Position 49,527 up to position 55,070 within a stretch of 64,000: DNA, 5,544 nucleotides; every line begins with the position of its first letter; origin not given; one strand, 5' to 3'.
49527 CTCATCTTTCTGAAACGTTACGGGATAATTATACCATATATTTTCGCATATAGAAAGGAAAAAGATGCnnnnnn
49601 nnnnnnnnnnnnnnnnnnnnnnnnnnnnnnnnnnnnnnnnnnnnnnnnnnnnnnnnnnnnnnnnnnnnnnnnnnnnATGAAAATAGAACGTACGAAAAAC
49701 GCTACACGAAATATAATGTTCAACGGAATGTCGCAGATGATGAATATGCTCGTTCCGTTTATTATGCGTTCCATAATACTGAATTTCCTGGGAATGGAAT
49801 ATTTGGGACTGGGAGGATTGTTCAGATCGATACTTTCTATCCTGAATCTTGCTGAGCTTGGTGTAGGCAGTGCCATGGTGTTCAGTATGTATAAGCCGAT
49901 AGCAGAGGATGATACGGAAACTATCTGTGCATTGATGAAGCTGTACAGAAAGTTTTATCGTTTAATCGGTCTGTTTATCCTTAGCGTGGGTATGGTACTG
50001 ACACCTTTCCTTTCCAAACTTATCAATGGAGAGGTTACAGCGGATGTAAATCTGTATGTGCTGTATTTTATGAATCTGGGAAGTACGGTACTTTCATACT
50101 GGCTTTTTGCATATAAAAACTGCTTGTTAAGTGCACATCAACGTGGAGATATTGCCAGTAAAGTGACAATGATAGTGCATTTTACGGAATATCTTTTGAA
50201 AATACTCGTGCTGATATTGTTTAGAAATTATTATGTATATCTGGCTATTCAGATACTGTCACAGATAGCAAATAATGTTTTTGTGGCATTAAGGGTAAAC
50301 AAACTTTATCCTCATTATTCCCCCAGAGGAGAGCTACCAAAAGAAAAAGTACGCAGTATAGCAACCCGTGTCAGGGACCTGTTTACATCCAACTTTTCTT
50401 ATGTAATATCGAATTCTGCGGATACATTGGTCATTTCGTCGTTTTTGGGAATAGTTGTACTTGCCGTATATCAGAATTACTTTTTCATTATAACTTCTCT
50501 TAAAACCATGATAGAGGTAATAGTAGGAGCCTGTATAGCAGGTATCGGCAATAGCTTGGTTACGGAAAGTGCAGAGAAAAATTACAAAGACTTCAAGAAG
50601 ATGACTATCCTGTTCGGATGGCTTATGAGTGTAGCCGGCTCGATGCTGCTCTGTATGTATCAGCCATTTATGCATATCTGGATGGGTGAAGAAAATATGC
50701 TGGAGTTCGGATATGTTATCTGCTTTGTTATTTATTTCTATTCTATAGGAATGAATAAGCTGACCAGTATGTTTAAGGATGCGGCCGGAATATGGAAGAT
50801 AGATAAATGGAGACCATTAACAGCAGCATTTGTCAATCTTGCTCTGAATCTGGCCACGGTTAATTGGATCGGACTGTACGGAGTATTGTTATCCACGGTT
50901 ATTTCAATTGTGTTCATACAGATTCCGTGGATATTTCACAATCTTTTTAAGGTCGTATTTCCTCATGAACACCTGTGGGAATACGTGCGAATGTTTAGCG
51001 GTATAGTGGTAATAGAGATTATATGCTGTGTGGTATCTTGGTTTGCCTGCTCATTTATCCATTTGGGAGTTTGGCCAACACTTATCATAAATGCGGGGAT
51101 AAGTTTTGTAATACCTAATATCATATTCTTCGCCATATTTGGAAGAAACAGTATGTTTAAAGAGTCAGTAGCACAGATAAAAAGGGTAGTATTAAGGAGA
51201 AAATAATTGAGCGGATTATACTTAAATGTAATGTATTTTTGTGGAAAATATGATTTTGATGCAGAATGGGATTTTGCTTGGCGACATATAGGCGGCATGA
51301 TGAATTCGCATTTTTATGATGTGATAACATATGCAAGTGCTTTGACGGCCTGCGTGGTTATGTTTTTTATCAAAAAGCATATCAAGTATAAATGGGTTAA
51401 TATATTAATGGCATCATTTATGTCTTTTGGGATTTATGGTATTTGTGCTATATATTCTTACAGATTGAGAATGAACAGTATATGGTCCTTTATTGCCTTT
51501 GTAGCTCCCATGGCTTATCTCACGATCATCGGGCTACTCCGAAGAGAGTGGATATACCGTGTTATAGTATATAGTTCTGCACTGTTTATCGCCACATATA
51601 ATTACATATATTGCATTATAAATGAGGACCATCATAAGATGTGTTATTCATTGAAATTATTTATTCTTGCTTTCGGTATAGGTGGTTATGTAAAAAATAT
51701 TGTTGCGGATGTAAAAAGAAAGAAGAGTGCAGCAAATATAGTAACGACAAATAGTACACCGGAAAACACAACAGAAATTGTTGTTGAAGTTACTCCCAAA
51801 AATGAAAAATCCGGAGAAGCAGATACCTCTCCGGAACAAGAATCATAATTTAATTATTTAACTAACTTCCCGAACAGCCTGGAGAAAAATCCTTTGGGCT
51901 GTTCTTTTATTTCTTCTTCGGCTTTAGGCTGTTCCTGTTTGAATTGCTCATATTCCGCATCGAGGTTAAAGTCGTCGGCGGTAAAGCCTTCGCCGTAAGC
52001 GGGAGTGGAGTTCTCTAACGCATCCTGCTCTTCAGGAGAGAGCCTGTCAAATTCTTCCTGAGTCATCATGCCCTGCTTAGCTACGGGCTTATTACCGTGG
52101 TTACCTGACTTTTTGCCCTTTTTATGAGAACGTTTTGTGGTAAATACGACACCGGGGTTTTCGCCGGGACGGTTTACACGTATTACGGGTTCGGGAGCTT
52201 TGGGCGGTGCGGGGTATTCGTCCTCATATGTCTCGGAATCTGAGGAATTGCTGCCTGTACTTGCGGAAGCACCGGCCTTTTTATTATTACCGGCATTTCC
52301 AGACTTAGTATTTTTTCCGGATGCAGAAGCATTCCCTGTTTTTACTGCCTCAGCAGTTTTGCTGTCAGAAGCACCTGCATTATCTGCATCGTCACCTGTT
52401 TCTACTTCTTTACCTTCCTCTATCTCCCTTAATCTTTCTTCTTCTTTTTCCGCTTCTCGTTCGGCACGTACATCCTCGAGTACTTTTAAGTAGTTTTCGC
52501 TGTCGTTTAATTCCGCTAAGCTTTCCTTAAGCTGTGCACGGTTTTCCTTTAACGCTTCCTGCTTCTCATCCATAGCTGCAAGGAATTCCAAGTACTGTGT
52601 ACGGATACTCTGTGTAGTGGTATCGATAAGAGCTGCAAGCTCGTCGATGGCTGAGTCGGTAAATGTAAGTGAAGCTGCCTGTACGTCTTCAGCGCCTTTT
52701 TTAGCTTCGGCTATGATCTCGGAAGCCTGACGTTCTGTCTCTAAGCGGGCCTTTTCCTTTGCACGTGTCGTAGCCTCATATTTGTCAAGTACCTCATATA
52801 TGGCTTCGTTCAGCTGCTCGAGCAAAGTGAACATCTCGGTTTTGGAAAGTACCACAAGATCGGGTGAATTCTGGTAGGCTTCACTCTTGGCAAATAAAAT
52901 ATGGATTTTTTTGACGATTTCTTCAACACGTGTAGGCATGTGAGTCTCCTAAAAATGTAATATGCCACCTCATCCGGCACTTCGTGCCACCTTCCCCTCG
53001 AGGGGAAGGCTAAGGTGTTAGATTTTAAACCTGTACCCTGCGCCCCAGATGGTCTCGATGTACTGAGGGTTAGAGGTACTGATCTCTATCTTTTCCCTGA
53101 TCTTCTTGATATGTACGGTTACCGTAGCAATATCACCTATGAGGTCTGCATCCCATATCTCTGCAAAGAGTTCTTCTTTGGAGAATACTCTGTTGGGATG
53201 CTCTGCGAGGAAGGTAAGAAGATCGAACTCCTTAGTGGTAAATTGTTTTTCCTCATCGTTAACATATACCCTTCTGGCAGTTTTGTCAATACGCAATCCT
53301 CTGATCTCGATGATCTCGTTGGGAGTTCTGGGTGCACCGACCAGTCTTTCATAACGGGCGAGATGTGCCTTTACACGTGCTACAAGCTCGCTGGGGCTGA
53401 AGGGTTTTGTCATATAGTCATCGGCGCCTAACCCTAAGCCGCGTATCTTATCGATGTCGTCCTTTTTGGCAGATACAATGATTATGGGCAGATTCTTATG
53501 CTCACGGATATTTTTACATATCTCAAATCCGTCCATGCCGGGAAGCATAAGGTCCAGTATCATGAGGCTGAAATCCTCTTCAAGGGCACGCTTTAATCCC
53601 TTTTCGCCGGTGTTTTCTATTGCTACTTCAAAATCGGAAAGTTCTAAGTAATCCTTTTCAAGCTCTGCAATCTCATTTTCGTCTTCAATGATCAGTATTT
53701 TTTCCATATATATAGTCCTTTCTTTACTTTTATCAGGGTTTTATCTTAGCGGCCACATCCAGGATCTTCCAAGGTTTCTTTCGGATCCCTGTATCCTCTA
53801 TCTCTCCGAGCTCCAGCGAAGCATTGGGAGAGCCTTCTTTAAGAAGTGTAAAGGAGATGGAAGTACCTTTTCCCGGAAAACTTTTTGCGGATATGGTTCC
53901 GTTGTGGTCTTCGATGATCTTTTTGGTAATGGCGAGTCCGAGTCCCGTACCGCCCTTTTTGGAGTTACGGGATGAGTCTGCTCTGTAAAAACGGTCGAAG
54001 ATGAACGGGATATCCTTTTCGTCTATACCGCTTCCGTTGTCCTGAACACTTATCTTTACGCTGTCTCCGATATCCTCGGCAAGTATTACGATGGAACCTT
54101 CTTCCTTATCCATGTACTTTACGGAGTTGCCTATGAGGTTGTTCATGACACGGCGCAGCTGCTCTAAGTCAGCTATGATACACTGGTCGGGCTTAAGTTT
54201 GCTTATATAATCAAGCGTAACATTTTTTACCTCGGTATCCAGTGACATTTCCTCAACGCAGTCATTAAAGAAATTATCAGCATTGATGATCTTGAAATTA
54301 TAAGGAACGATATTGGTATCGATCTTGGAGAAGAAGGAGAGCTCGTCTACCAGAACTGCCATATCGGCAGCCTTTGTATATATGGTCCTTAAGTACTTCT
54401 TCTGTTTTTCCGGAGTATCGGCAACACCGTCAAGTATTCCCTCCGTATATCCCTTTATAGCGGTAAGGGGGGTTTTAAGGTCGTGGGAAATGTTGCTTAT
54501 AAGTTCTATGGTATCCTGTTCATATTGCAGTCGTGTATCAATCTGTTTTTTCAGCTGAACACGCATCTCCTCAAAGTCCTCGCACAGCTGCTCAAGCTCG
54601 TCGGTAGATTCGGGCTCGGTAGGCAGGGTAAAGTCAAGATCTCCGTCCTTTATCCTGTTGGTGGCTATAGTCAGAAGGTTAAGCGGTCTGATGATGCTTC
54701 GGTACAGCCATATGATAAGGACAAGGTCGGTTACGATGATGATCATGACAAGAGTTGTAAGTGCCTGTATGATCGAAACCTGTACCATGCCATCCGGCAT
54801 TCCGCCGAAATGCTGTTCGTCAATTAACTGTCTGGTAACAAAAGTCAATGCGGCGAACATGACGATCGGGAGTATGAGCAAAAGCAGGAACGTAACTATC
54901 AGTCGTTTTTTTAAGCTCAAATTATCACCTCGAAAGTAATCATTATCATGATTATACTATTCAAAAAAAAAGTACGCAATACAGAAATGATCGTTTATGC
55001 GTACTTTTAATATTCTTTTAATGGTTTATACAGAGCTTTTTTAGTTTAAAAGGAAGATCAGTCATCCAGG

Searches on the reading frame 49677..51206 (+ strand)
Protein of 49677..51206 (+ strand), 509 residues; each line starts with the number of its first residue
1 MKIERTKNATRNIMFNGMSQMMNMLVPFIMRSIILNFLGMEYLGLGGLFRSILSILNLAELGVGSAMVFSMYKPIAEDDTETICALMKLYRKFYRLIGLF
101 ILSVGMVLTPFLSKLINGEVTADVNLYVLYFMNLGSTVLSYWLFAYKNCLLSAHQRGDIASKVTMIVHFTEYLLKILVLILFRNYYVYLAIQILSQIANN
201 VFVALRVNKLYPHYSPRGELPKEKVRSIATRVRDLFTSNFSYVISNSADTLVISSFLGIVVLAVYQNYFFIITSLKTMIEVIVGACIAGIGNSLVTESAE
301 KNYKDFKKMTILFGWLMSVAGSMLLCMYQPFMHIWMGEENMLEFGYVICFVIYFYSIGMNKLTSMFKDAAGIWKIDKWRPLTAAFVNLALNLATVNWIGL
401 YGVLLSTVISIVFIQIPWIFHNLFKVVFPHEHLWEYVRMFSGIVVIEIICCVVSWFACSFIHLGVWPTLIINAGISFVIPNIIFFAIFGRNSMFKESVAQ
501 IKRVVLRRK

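Call 15: search_protein_families(library=pfam, proteins=[window:49677-51206:+], max_evalue=0.01)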
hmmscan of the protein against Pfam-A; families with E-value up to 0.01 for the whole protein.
window:49677-51206:+ (509 aa): 0 families

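Call 43: search_protein_families(library=ncbifam, proteins=[window:49677-51206:+], max_evalue=0.01)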
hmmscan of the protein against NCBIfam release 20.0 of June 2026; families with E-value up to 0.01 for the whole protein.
window:49677-51206:+ (509 aa): 1 family
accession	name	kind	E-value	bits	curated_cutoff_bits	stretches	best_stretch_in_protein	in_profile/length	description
NF041503.1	WZX_like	subfamily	0.00078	18.6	300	1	18-354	4-357/429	O-unit flippase-like protein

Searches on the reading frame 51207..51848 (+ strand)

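Call 15: search_protein_families(library=pfam, proteins=[window:51207-51848:+], max_evalue=0.01)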
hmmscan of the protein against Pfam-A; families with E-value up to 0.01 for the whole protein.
window:51207-51848:+ (213 aa): 1 family
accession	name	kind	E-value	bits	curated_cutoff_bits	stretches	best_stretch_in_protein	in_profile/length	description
PF09843.14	DUF2070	-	0.00017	20.5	30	1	23-148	66-186/561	Predicted membrane protein (DUF2070)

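Call 43: search_protein_families(library=ncbifam, proteins=[window:51207-51848:+], max_evalue=0.01)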
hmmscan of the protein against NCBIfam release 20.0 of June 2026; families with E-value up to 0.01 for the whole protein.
window:51207-51848:+ (213 aa): 0 families

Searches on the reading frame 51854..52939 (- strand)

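Call 15: search_protein_families(library=pfam, proteins=[window:51854-52939:-], max_evalue=0.01)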
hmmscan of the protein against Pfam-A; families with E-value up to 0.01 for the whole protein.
window:51854-52939:- (361 aa): 1 family
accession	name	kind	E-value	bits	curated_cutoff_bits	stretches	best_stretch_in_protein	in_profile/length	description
PF12235.13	FXMRP1_C_core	-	0.0023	19.1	29.6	1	149-241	3-89/127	Fragile X-related 1 protein core C terminal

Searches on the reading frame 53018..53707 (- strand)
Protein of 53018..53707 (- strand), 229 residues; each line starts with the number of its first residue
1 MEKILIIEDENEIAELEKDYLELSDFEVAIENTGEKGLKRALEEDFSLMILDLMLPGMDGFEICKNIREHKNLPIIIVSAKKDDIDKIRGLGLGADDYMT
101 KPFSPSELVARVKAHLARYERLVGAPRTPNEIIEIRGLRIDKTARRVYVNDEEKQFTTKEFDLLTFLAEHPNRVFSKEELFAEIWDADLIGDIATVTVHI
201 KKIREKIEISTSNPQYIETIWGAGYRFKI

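Call 15: search_protein_families(library=pfam, proteins=[window:53018-53707:-], max_evalue=0.01)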
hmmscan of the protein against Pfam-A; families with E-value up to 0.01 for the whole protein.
window:53018-53707:- (229 aa): 2 families
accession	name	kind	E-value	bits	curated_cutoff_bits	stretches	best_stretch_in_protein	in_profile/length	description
PF00072.30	Response_reg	-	3e-28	98.7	30.2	1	4-113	1-111/111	Response regulator receiver domain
PF00486.34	Trans_reg_C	-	1.4e-25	89.6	26.2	1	152-227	2-77/77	Transcriptional regulatory protein, C terminal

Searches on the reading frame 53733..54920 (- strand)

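Call 15: search_protein_families(library=pfam, proteins=[window:53733-54920:-], max_evalue=0.01)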
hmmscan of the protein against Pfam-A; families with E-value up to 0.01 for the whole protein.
window:53733-54920:- (395 aa): 4 families
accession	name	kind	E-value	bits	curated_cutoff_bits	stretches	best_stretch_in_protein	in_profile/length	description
PF02518.31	HATPase_c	-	1.6e-29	103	26.4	1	251-360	2-108/111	Histidine kinase-, DNA gyrase B-, and HSP90-like ATPase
PF00512.31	HisKA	-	8.7e-17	61.4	26.9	1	139-202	4-65/66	His Kinase A (phospho-acceptor) domain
PF00672.30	HAMP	-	3.4e-11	43.7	25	1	71-124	1-52/53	HAMP domain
PF13589.12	HATPase_c_3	-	0.0057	17.1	25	1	259-329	7-77/137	Histidine kinase-, DNA gyrase B-, and HSP90-like ATPase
